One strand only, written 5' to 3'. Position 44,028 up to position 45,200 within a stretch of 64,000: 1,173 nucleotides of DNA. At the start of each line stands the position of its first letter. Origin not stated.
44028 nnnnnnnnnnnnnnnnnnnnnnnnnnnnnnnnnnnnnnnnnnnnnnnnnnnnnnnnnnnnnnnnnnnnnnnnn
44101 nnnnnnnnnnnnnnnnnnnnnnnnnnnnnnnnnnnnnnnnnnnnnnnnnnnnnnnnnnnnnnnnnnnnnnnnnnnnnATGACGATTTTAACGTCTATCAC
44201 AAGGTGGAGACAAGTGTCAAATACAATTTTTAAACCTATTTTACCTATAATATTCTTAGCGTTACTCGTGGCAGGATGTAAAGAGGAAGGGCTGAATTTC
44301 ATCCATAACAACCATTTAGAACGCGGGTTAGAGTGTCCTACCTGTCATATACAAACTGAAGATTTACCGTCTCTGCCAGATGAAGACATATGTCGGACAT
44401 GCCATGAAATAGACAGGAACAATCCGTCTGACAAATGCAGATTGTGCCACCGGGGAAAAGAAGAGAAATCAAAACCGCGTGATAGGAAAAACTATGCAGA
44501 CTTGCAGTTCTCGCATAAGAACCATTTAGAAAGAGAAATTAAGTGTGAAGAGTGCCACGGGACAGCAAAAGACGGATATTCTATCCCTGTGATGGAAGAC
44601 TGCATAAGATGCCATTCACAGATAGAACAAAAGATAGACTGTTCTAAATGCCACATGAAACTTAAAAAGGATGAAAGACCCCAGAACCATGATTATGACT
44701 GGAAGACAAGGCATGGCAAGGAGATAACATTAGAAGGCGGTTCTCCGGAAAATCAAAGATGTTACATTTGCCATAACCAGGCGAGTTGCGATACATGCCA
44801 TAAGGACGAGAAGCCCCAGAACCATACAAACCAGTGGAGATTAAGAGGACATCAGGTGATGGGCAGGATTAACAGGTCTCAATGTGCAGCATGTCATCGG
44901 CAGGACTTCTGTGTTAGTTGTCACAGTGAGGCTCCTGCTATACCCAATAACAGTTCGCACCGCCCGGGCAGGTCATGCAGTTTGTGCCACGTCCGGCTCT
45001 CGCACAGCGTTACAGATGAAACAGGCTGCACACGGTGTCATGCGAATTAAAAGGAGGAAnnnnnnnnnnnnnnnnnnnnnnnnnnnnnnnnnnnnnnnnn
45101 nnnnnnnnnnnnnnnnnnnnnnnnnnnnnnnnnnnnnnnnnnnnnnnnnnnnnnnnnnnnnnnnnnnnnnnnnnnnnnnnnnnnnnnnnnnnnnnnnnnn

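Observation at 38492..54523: PhnD/AioX-like binder, kinase and sigma-54 regulator controlling a molybdoenzyme-cytochrome locus next to arsR-acr3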

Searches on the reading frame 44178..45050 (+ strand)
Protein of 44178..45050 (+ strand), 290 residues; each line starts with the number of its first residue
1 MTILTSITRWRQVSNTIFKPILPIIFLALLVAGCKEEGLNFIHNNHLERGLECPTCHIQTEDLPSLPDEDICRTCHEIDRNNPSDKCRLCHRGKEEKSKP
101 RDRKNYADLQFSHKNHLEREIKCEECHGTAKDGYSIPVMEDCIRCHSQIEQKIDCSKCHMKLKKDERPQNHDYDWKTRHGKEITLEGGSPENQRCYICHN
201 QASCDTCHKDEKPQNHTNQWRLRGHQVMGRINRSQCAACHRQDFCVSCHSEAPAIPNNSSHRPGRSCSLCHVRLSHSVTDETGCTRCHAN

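Call 4: search_protein_families(library=pfam, proteins=[window:44178-45050:+], max_evalue=0.01)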
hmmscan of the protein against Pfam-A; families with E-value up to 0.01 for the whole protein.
window:44178-45050:+ (290 aa): 4 families
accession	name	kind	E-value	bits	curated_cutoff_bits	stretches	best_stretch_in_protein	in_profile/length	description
PF14522.11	Cytochrome_C7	-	4.7e-15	55.6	24.8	3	110-159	2-66/67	Cytochrome c7 and related cytochrome c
PF14537.11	Cytochrom_c3_2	-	1.7e-08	35.3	25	0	71-147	8-79/79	Cytochrome c3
PF02085.21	Cytochrom_CIII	-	9.5e-08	32.7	22.9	0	100-201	9-84/101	Class III cytochrome C family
PF22113.1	Mtrc-MtrF_II-IV_dom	-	1.1e-05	25.5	30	1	68-243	5-166/176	Outer membrane cytochrome MtrC/MtrF-like, domains II/IV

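Call 6: search_protein_families(library=ncbifam, proteins=[window:44178-45050:+], max_evalue=0.001)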
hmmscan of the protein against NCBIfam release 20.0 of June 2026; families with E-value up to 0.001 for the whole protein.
window:44178-45050:+ (290 aa): 1 family
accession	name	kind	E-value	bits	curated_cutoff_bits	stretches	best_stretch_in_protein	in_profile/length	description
NF041781.1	mnquin_red_QrcA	equivalog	2.3e-08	33.9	180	1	33-80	25-75/174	menaquinone reductase multiheme cytochrome c subunit QrcA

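Call 89: search_solved_structures(query=window:44178-45050:+, max_evalue=1)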
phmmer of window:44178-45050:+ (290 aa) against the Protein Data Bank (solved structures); distinct sequences matched with E-value up to 1: 8.
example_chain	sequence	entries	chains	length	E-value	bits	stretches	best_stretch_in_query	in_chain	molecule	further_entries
8k9e_A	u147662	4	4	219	1.5e-06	30.6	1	109-150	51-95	Cytochrome c7-like domain-containing protein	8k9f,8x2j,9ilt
3h34_A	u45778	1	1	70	5.6e-05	25.3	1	34-93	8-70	Cytochrome c7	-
6f0k_A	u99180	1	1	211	5.7e-05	25.3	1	43-153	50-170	Cytochrome c family protein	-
6lod_A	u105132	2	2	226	0.00011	24.5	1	37-153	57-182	MULTIHEME_CYTC domain-containing protein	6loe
4rkm_A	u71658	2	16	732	0.00093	21.3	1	85-274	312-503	MccA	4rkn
4hb6_A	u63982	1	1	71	0.072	15.1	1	106-161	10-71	PpcA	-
3h4n_A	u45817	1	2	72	0.12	14.4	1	107-161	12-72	Cytochrome c7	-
4hb8_A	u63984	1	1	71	0.17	13.9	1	106-161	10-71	PpcA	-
